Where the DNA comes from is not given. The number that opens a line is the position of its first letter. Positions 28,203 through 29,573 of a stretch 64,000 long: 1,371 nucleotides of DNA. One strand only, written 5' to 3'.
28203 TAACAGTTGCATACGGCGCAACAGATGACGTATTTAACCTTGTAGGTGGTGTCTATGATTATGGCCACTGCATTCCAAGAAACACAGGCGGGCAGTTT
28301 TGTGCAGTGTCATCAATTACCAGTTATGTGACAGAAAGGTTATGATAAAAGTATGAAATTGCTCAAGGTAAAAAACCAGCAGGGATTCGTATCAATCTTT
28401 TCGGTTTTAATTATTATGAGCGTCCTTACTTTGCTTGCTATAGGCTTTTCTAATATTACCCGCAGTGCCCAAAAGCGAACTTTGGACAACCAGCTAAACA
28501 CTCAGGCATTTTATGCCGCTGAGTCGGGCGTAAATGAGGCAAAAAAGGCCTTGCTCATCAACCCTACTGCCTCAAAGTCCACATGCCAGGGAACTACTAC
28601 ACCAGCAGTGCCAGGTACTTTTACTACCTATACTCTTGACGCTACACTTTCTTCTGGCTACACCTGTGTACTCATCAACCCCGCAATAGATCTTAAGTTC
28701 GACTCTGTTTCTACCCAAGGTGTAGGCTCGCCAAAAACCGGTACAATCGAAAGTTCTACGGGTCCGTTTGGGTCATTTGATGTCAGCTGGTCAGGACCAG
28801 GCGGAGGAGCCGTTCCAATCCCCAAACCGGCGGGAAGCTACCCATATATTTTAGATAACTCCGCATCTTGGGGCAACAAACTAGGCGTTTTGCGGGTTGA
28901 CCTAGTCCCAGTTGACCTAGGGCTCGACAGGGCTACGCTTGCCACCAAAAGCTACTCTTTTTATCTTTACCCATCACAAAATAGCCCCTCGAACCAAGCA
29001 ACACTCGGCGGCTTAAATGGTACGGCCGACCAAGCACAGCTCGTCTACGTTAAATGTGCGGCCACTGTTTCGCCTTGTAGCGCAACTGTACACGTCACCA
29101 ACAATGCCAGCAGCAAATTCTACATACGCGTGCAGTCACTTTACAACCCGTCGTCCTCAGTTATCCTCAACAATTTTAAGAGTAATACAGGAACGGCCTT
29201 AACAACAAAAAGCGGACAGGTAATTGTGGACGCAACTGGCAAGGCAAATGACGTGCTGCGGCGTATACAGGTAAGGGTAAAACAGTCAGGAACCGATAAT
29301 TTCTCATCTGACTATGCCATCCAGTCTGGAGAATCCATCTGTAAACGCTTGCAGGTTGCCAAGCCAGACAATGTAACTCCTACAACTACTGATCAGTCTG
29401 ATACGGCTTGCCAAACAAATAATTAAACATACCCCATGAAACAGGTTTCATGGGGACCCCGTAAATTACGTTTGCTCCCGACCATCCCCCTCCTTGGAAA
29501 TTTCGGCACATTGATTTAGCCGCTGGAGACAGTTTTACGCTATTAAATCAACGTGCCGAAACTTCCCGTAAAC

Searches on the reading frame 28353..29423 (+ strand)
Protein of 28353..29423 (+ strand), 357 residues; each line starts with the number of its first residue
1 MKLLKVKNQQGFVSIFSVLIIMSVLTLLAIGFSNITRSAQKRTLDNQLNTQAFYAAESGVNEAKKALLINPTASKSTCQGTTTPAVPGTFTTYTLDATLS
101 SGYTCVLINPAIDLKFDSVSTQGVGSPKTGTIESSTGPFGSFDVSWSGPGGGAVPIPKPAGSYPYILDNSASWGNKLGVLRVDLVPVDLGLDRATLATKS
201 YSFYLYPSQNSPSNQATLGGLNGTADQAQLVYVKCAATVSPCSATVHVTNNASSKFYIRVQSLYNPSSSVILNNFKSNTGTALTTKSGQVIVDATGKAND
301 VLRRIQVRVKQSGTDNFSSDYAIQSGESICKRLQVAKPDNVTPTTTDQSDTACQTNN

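Call 73: search_protein_families(library=pfam, proteins=[window:28353-29423:+], max_evalue=0.001)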
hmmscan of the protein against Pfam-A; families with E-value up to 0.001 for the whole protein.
window:28353-29423:+ (357 aa): 1 family
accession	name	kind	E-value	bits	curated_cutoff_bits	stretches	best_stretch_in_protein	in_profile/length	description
PF14341.11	PilX_N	-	5.3e-05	23.6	25.5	1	10-61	1-51/51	PilX N-terminal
